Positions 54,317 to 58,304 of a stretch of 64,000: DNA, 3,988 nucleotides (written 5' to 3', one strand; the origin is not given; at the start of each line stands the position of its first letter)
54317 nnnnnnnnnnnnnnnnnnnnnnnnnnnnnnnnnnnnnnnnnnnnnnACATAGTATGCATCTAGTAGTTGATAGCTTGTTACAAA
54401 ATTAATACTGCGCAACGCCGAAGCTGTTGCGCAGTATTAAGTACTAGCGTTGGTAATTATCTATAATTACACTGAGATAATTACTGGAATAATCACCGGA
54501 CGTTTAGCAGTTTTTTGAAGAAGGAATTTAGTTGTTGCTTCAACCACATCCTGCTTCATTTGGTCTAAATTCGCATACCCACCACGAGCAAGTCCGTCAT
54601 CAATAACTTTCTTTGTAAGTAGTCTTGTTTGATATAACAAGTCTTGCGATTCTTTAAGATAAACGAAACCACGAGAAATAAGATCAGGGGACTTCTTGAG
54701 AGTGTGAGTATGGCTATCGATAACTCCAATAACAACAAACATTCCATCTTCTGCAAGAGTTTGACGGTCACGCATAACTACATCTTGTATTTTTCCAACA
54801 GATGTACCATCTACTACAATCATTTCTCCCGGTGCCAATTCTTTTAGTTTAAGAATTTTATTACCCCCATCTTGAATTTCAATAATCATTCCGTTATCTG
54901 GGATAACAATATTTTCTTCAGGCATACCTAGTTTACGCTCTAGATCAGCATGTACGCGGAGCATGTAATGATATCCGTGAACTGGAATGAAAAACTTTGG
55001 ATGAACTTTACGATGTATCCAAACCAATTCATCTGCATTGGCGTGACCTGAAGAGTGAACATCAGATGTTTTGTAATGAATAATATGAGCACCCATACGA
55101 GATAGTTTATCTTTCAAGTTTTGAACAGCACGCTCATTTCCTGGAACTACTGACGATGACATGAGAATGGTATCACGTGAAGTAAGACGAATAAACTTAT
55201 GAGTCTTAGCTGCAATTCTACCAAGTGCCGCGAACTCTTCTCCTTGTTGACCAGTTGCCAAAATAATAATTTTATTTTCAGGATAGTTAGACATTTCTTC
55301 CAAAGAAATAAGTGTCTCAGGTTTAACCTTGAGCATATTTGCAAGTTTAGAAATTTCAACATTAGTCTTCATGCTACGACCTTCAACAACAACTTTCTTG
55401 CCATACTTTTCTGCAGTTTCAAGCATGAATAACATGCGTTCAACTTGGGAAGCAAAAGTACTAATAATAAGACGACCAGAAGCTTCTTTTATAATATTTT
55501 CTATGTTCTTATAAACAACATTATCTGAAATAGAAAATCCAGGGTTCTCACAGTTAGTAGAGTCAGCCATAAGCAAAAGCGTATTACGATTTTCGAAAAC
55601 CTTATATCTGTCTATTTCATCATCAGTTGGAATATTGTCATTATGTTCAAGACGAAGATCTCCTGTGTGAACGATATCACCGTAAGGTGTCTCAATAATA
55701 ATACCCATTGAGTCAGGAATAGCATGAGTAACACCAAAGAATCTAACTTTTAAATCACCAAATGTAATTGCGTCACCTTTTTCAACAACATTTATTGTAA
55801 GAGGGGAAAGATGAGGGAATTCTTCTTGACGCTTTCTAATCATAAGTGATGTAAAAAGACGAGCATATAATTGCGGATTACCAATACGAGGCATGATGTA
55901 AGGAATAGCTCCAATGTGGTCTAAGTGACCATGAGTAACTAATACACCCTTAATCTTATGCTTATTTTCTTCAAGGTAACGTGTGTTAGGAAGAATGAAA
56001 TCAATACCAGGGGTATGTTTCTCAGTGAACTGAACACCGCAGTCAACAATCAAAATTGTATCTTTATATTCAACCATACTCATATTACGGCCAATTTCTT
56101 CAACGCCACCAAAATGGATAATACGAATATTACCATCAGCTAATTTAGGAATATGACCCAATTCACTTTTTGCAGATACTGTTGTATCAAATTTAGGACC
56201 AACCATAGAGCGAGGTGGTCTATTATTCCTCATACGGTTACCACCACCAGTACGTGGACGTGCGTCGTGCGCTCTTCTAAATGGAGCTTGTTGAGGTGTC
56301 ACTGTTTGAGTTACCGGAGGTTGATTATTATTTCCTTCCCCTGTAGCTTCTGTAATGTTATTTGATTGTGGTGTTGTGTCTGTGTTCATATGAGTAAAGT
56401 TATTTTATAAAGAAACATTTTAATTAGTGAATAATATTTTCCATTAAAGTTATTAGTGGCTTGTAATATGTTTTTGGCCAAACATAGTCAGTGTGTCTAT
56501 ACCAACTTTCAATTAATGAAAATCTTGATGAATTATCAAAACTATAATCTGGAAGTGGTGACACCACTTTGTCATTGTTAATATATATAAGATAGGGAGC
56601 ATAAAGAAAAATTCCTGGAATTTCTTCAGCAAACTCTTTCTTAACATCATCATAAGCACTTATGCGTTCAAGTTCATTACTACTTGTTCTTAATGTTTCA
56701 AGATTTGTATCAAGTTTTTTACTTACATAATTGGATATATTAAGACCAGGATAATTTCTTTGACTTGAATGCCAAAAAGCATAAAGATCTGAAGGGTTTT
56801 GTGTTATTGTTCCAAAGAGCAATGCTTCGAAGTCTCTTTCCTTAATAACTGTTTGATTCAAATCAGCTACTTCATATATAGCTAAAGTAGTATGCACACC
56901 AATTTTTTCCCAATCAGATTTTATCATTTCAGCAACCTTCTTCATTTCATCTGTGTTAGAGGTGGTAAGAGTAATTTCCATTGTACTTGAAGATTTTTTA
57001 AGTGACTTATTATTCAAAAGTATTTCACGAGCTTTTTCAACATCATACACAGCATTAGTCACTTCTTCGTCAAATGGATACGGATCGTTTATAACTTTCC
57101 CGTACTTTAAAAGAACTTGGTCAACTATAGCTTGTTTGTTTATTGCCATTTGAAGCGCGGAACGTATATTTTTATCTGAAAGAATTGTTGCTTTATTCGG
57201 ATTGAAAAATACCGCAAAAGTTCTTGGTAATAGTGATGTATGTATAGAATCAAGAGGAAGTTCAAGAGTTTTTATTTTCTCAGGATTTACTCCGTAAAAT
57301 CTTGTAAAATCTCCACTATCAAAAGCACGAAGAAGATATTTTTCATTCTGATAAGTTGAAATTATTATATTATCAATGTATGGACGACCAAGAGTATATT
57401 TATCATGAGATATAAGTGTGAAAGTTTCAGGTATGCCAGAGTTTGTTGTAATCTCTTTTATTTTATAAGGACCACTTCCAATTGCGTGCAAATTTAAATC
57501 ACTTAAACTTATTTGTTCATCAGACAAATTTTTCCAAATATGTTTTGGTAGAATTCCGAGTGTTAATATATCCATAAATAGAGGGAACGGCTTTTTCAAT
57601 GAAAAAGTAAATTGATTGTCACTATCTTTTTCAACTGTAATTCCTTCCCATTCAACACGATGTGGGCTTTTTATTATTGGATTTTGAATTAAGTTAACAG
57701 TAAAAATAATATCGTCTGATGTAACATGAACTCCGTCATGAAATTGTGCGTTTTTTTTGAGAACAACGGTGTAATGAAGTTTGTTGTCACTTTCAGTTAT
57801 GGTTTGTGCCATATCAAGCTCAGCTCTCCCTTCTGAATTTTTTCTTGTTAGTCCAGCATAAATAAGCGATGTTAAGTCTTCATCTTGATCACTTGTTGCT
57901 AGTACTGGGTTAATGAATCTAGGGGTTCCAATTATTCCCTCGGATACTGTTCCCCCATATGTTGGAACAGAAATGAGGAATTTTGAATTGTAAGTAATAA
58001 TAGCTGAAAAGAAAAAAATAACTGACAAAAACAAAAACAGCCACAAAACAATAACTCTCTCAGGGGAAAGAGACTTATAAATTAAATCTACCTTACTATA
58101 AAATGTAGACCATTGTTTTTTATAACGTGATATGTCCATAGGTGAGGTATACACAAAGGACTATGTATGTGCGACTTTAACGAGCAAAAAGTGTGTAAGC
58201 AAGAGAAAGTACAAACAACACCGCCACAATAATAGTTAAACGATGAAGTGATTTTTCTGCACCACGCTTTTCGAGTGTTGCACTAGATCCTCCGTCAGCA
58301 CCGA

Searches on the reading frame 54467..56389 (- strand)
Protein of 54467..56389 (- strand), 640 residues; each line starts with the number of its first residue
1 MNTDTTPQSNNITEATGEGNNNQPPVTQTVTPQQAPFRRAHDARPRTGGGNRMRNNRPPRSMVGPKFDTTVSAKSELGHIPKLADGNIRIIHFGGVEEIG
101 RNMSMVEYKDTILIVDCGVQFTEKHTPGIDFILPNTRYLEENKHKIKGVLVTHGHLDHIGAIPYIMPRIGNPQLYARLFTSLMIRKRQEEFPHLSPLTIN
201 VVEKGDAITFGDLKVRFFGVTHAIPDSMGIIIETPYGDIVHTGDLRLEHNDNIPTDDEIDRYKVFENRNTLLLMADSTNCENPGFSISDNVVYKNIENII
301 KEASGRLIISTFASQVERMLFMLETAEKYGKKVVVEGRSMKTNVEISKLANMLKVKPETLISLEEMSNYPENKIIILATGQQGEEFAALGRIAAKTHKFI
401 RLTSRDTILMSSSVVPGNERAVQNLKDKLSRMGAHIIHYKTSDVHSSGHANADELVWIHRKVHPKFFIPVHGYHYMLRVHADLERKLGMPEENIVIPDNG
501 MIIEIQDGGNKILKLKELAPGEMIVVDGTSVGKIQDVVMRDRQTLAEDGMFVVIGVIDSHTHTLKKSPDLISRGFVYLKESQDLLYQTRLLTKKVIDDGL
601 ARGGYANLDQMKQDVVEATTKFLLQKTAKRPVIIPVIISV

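Call 17: search_protein_families(library=pfam, proteins=[window:54467-56389:-], max_evalue=0.0001)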
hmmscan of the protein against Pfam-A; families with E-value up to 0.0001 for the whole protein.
window:54467-56389:- (640 aa): 5 families
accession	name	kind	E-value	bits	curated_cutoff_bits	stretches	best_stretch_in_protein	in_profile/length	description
PF22505.1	RNase_J_b_CASP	-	8.3e-40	135.9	27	1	305-429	2-126/126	Ribonuclease J, beta-CASP domain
PF17770.6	RNase_J_C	-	5e-23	82.5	23.8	1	538-640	1-102/102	Ribonuclease J C-terminal domain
PF00753.33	Lactamase_B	-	3.9e-14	53.5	22.7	1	101-271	6-181/196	Metallo-beta-lactamase superfamily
PF12706.13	Lactamase_B_2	-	8.5e-13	48.8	27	1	128-247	8-145/200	Beta-lactamase superfamily domain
PF07521.17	RMMBL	-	1.2e-06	28.9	21.6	1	440-495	7-61/63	Zn-dependent metallo-hydrolase RNA specificity domain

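Call 73: list_cluster_members(proteins=[L021:5790-6341:+, L021:6460-7617:+, L021:4911-5501:+, L015:2624-4150:+, L015:1876-2478:+, L018:1087-1647:-, L004:14158-17295:+, L011:3035-4549:+, L001:2792-5008:+, window:54467-56389:-])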
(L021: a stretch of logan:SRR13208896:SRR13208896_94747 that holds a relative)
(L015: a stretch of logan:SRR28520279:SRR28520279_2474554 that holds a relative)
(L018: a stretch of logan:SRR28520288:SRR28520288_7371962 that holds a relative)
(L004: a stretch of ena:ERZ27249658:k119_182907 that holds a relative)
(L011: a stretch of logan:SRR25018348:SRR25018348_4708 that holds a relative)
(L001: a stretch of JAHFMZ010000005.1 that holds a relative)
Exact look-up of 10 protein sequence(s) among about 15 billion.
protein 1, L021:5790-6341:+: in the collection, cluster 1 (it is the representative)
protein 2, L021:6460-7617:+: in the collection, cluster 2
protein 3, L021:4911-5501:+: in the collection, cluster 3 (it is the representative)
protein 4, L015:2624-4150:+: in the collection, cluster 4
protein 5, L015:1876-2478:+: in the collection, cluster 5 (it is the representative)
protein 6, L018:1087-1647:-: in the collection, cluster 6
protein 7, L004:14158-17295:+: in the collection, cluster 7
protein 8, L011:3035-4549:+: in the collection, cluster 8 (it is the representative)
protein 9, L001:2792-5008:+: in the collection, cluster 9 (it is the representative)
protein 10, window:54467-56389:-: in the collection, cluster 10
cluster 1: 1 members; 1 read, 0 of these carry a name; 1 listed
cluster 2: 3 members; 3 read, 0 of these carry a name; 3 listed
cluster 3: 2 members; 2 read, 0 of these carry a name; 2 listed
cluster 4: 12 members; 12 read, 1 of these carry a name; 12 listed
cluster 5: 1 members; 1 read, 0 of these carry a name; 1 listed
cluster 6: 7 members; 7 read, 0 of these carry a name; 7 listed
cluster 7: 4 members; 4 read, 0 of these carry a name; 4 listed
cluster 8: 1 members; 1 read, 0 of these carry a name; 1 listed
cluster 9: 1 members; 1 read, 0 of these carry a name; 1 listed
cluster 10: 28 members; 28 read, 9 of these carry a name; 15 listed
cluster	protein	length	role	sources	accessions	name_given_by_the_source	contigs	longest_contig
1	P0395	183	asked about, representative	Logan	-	-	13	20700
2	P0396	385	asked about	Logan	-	-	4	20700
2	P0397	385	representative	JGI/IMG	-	-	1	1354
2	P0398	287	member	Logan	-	-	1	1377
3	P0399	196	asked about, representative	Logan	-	-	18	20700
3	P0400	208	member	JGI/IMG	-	-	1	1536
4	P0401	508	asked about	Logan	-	-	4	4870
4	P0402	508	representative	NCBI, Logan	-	-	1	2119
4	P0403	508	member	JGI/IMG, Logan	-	ribonuclease Y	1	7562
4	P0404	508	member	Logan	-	-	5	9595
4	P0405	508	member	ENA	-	-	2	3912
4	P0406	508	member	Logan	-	-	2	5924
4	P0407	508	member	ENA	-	-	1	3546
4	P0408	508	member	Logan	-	-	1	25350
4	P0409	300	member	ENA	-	-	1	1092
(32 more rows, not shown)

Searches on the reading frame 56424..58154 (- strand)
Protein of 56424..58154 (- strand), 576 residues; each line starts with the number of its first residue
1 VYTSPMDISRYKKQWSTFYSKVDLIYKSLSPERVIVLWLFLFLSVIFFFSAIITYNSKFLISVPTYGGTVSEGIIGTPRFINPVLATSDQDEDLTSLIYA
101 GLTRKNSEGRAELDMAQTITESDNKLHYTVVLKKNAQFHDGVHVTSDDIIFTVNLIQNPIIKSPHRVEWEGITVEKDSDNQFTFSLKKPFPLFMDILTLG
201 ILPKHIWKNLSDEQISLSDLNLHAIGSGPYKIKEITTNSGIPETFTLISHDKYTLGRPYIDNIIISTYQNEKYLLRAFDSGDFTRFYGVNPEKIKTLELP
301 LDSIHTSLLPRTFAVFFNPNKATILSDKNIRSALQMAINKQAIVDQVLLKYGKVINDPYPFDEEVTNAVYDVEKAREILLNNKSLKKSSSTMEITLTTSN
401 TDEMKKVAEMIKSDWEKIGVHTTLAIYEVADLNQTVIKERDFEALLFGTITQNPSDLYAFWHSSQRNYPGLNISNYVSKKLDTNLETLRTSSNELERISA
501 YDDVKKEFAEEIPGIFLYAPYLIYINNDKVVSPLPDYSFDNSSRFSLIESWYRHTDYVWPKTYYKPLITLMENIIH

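Call 17: search_protein_families(library=pfam, proteins=[window:56424-58154:-], max_evalue=0.0001)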
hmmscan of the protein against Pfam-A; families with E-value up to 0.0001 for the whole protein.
window:56424-58154:- (576 aa): 1 family
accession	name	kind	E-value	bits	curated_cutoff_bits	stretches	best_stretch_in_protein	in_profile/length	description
PF00496.27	SBP_bac_5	-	4.7e-59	200.8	32.4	1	114-463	5-360/368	Bacterial extracellular solute-binding proteins, family 5 Middle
